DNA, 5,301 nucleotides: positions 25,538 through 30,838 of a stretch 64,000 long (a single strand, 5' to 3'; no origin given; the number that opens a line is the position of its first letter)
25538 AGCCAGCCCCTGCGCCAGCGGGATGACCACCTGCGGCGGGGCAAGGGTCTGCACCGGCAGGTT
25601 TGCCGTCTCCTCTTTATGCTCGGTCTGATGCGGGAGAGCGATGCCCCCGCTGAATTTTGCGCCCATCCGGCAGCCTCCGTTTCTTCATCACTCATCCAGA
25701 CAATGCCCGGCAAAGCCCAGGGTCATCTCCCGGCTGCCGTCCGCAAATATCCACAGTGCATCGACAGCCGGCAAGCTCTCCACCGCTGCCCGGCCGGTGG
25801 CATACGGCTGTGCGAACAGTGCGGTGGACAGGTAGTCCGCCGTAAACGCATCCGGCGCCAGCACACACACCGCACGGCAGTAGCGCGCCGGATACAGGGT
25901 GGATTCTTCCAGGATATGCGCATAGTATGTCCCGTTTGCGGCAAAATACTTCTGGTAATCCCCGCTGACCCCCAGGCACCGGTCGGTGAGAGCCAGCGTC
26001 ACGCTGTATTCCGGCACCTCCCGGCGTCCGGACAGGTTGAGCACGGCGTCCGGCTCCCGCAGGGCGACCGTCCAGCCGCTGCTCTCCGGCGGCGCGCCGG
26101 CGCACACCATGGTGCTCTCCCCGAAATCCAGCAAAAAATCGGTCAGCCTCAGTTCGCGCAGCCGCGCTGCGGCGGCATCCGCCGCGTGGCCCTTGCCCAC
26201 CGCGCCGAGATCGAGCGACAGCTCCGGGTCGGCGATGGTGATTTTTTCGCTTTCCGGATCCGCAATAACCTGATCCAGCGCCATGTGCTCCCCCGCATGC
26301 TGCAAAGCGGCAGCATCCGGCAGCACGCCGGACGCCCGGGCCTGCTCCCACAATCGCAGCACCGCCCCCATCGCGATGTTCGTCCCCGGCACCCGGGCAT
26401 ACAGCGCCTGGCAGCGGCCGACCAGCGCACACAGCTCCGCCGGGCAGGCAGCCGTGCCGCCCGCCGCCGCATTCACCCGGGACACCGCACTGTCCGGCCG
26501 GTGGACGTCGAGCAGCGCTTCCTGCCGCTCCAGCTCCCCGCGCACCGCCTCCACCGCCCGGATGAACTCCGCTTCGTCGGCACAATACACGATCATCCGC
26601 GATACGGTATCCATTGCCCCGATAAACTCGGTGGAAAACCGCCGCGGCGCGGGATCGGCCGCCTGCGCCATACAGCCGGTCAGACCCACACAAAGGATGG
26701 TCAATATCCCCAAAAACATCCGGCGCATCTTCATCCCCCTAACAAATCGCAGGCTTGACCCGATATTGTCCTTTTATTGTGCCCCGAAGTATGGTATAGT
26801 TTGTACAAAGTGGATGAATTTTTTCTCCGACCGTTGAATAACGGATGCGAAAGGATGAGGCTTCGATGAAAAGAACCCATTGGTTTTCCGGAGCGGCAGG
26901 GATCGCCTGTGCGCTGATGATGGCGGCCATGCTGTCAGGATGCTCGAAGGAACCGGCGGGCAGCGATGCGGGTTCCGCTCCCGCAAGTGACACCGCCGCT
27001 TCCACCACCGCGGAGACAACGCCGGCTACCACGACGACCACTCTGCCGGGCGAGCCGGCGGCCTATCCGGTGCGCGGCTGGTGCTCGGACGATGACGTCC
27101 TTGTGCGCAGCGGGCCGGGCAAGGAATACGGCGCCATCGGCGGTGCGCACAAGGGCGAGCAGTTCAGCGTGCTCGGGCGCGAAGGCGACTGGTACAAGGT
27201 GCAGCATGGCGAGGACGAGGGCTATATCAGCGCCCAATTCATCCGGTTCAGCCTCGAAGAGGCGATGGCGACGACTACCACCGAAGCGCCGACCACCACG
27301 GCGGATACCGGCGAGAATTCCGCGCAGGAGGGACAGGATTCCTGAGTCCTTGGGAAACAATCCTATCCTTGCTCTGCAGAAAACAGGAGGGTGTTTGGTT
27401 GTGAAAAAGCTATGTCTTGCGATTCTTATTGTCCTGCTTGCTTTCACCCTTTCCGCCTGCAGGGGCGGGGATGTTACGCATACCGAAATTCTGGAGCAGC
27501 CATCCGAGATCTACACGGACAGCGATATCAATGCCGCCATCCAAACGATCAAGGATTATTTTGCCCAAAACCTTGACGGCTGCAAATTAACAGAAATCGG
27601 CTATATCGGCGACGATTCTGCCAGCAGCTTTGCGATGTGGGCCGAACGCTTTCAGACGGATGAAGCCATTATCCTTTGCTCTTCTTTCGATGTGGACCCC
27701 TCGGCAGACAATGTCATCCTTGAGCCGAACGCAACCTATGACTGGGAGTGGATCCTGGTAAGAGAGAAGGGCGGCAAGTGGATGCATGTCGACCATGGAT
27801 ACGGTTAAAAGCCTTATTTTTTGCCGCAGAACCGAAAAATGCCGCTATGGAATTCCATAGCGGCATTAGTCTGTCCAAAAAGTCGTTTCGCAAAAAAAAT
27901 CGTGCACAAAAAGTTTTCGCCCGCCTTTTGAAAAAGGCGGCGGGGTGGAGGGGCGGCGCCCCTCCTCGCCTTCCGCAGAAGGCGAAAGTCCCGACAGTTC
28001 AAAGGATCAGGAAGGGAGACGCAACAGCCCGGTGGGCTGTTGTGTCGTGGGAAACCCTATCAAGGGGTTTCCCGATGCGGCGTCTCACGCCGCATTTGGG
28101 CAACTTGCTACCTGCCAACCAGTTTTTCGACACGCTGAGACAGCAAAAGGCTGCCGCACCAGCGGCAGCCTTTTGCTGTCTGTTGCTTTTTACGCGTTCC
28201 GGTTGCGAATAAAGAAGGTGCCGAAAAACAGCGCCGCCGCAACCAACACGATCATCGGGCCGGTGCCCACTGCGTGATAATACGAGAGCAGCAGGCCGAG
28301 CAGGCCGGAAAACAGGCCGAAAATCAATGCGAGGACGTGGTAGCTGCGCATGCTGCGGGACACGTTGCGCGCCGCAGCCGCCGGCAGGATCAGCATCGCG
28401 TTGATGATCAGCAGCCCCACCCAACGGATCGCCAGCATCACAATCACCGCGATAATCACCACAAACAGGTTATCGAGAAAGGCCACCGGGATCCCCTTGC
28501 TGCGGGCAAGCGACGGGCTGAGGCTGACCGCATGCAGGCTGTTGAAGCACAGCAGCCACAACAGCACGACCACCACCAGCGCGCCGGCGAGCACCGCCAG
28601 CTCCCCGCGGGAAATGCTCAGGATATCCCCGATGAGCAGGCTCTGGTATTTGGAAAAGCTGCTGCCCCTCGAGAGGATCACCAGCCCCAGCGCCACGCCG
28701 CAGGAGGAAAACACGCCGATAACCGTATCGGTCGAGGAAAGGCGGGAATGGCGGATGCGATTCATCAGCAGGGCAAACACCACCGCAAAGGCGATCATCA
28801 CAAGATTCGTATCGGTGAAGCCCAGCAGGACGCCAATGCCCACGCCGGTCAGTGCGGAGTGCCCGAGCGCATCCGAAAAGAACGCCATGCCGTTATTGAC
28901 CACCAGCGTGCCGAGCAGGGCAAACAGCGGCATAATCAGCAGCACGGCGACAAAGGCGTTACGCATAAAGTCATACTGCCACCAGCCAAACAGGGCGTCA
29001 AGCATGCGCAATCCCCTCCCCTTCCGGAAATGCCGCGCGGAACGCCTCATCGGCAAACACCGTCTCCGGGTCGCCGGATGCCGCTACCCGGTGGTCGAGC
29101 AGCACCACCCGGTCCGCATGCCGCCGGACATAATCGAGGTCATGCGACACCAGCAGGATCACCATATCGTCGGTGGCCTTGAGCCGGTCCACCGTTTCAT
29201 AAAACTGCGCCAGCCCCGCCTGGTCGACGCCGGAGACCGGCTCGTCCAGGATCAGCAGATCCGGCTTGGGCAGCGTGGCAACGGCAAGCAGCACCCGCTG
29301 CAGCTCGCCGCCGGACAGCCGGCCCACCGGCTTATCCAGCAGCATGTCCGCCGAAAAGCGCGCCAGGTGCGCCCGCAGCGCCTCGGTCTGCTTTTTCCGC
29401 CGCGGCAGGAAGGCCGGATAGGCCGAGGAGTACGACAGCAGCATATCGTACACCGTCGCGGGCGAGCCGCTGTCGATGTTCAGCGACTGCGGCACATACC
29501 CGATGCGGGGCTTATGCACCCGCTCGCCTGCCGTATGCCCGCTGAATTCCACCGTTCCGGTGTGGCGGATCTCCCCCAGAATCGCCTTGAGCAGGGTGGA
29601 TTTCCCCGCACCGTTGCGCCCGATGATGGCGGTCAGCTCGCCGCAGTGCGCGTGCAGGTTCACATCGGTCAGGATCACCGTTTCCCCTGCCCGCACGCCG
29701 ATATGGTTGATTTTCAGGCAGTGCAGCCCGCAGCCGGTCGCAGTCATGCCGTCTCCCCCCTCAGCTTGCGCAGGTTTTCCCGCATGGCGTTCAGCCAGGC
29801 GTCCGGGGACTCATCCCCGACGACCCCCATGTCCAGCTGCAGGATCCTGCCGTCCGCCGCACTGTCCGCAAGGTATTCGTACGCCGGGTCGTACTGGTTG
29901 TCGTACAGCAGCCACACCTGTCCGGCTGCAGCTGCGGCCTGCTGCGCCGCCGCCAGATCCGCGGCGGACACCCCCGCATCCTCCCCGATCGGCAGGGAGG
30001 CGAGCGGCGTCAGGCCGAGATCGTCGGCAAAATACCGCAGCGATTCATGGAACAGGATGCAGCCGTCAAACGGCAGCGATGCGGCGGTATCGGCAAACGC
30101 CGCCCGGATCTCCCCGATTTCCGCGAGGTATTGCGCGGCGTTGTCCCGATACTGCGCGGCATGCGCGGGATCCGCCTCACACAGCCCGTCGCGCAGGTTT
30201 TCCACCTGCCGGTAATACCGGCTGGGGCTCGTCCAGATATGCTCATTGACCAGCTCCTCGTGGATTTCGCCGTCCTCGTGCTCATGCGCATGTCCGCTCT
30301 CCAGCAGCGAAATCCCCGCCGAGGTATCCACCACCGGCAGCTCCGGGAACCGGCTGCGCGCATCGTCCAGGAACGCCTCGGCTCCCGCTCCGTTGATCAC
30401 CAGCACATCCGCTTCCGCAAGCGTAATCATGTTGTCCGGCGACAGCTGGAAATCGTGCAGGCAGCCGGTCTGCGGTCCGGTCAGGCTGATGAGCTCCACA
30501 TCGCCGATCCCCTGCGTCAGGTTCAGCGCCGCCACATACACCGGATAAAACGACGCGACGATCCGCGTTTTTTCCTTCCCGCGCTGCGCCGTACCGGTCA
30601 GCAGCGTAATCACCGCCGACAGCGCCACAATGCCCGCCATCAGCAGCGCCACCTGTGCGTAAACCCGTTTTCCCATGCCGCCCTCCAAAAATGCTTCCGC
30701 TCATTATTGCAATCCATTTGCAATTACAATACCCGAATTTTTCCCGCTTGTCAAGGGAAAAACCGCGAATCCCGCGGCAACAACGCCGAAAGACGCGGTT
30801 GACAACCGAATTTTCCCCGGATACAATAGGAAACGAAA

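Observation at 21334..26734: Non-canonical Rnf-like operon: apbE-rnfC-rnfD-rnfG*-rnfE/A fusion, with no rnfB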

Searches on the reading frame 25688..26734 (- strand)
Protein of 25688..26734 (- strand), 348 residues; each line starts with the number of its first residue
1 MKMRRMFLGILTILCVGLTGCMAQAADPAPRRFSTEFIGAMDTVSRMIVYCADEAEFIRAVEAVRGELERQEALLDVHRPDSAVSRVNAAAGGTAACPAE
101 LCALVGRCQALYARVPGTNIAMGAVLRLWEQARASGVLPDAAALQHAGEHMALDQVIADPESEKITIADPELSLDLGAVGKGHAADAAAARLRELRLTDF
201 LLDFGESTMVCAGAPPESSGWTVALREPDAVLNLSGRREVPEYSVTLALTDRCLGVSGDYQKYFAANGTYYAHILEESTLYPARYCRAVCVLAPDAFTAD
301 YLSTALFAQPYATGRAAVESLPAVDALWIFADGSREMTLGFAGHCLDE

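Call 3: search_protein_families(library=pfam, proteins=[window:25688-26734:-], max_evalue=0.1)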
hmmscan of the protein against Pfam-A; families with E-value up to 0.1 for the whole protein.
window:25688-26734:- (348 aa): 2 families
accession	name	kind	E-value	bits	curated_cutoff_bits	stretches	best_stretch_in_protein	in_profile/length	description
PF02424.20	ApbE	-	7.6e-51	173.6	25.6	1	41-328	1-266/266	ApbE family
PF07323.17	DUF1465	-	0.025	14.9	25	1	64-116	72-123/153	Protein of unknown function (DUF1465)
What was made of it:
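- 25688..26734 (-): ApbE-family FAD:protein FMN transferase, predicted lipoprotein (lipobox LTGC, aa 18-21). First gene of the operon. PF02424 E 7.6e-51, full-length match (call 3).
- Checked: ApbE, 25688-26734, 348 aa: PF02424 E 7.6e-51 (call 3).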

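Call 4: search_protein_families(library=ncbifam, proteins=[window:25688-26734:-], max_evalue=0.1)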
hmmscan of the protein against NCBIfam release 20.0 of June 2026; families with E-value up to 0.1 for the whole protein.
window:25688-26734:- (348 aa): 1 family
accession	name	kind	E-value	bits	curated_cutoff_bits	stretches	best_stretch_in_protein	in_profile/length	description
NF007774.0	PRK10461.1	equivalog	8.5e-18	64.3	498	1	14-307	13-306/351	FAD:protein FMN transferase ApbE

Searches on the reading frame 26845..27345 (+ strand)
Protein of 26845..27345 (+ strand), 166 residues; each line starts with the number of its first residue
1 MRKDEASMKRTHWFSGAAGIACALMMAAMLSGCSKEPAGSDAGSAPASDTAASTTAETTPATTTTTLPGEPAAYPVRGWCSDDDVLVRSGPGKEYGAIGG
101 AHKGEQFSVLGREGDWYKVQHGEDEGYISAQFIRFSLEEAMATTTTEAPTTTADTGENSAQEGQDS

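Call 68: search_protein_families(library=pfam, proteins=[window:26845-27345:+], max_evalue=0.001)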
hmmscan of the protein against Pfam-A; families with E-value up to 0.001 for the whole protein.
window:26845-27345:+ (166 aa): 3 families
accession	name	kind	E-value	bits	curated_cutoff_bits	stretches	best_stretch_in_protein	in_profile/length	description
PF08239.17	SH3_3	-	2.7e-13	50.3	27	1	87-133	5-53/54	Bacterial SH3 domain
PF18348.7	SH3_16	-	0.00018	21.7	25.8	1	102-130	16-46/49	Bacterial dipeptidyl-peptidase Sh3 domain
PF06347.19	SH3_4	-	0.00046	20.3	24.1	1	83-130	3-51/56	Bacterial SH3 domain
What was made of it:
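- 26845..27345 (+): Divergently transcribed SH3_3 lipoprotein-like gene. It is a conserved neighbour of the operon, and whether it belongs to the system is uncertain. PF08239 E 2.7e-13 (call 68).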

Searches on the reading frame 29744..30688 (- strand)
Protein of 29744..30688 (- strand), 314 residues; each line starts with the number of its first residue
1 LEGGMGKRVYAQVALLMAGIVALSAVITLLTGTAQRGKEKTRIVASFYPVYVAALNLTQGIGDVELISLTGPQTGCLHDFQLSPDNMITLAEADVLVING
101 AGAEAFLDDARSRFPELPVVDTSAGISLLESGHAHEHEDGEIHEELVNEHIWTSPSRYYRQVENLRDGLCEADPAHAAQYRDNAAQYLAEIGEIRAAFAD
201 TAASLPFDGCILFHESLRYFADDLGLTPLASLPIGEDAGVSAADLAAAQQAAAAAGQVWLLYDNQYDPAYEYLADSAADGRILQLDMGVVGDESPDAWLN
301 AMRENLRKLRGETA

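Call 68: search_protein_families(library=pfam, proteins=[window:29744-30688:-], max_evalue=0.001)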
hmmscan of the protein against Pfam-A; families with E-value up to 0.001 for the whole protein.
window:29744-30688:- (314 aa): 1 family
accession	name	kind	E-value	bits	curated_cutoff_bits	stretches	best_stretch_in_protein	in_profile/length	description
PF01297.22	ZnuA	-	1.6e-50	172.5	29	1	43-310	1-261/263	Zinc-uptake complex component A periplasmic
